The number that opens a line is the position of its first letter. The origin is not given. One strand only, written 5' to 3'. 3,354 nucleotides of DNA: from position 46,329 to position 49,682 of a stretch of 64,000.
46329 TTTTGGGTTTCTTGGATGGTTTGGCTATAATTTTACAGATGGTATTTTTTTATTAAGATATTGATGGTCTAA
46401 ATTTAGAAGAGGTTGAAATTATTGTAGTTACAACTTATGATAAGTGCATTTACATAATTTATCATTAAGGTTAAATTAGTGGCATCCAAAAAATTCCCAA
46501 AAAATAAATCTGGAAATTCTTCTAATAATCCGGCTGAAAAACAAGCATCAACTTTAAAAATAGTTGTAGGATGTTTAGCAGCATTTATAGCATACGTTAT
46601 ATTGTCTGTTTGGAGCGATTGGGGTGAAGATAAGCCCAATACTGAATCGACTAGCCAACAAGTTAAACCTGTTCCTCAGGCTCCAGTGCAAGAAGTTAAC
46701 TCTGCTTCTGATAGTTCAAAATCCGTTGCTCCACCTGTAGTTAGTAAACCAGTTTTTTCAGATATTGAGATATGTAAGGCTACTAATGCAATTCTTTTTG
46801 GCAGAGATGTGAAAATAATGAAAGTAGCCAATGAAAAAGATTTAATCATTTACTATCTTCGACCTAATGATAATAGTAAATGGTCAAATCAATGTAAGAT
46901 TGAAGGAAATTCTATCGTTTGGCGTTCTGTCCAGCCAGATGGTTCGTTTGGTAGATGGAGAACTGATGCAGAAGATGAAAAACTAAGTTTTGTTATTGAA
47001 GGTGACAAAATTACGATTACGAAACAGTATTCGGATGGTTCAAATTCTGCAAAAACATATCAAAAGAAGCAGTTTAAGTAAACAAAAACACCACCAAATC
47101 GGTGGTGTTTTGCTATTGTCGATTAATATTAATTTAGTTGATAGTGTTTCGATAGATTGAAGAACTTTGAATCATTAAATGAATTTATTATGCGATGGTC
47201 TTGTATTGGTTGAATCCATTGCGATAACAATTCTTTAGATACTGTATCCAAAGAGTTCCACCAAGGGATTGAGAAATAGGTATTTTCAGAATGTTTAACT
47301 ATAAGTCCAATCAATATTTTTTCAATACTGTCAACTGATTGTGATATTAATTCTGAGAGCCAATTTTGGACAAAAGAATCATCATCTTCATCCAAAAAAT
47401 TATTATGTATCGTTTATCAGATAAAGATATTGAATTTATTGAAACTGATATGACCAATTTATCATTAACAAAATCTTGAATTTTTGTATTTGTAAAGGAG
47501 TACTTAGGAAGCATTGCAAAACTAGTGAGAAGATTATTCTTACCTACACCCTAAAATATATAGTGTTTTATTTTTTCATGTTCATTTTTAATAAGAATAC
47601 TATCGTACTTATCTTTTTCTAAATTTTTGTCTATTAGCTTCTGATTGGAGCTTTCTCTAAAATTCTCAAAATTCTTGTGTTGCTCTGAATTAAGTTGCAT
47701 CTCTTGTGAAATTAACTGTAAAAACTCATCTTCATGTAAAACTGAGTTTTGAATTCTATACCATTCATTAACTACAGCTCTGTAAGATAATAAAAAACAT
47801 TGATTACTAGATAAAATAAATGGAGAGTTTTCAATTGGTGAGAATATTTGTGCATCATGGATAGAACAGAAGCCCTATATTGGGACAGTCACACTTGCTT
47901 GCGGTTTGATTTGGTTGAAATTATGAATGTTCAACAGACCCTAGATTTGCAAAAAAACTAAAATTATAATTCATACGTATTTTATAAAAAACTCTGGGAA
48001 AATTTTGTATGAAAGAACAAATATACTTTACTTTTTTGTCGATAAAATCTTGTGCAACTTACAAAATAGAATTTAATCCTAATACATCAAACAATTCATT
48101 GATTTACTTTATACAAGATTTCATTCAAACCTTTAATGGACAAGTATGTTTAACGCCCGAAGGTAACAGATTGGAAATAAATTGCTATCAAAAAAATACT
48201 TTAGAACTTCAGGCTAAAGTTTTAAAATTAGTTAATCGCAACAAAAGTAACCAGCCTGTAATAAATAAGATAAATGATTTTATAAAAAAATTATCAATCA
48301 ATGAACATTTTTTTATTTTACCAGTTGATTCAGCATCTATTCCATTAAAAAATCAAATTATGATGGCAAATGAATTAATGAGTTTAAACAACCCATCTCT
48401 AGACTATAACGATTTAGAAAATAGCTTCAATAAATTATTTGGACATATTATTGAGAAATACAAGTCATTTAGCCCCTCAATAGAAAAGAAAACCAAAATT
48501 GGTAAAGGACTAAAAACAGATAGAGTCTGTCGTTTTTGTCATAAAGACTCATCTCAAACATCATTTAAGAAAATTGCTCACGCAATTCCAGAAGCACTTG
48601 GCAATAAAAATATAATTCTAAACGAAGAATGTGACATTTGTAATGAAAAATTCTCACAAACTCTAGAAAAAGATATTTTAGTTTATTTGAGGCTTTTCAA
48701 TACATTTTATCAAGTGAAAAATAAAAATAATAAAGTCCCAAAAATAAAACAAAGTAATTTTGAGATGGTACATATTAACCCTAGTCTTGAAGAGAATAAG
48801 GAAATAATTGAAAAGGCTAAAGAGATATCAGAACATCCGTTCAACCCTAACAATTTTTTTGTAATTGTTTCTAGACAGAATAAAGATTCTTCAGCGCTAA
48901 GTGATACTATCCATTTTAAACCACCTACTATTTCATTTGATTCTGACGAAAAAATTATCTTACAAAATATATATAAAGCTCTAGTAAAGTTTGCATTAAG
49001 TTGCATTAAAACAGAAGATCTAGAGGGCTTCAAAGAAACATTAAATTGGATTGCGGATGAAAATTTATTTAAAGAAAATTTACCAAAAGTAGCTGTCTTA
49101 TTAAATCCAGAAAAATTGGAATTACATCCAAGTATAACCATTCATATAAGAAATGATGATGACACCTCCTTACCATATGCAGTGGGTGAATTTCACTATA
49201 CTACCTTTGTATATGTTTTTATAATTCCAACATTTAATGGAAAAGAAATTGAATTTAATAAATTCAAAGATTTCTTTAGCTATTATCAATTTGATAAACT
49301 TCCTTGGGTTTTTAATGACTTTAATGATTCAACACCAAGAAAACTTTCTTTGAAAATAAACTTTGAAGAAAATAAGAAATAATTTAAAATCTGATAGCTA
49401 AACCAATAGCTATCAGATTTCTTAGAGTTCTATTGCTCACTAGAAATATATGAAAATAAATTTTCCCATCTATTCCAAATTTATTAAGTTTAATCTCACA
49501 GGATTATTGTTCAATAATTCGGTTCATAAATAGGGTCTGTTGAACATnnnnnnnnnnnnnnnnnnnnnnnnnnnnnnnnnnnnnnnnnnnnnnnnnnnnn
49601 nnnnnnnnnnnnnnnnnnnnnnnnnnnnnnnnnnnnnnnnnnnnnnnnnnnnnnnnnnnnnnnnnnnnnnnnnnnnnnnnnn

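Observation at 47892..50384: Orphan AT-rich gene with central HNH-like nuclease motif trapped between an IS5-family element and a solo copy of the same IS end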

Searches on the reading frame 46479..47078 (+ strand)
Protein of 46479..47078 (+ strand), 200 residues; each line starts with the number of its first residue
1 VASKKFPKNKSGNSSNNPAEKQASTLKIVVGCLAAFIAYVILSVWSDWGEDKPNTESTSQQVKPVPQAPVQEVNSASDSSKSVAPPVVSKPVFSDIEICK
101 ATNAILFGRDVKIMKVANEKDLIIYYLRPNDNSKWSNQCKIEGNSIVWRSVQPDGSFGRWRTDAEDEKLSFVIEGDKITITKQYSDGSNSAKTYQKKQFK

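Call 42: search_protein_families(library=pfam, proteins=[window:46479-47078:+], max_evalue=0.01)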
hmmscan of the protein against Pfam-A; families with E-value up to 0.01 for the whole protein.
window:46479-47078:+ (200 aa): 0 families

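Call 44: search_protein_families(library=padloc, proteins=[window:46479-47078:+], max_evalue=0.01)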
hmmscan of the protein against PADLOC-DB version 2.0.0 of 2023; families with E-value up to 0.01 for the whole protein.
window:46479-47078:+ (200 aa): 1 family
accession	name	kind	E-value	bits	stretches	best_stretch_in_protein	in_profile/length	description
PDLC03210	mREase_II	-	0.0016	15.8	1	114-178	185-251/294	Type II methyl-directed restriction enzyme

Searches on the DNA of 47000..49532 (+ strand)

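Call 10: search_dna_similar(query=window:47000-49532:+, collection=plasmids, mode=near, max_rows=12)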
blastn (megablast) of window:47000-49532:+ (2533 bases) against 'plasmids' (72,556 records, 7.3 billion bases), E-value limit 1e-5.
No match.
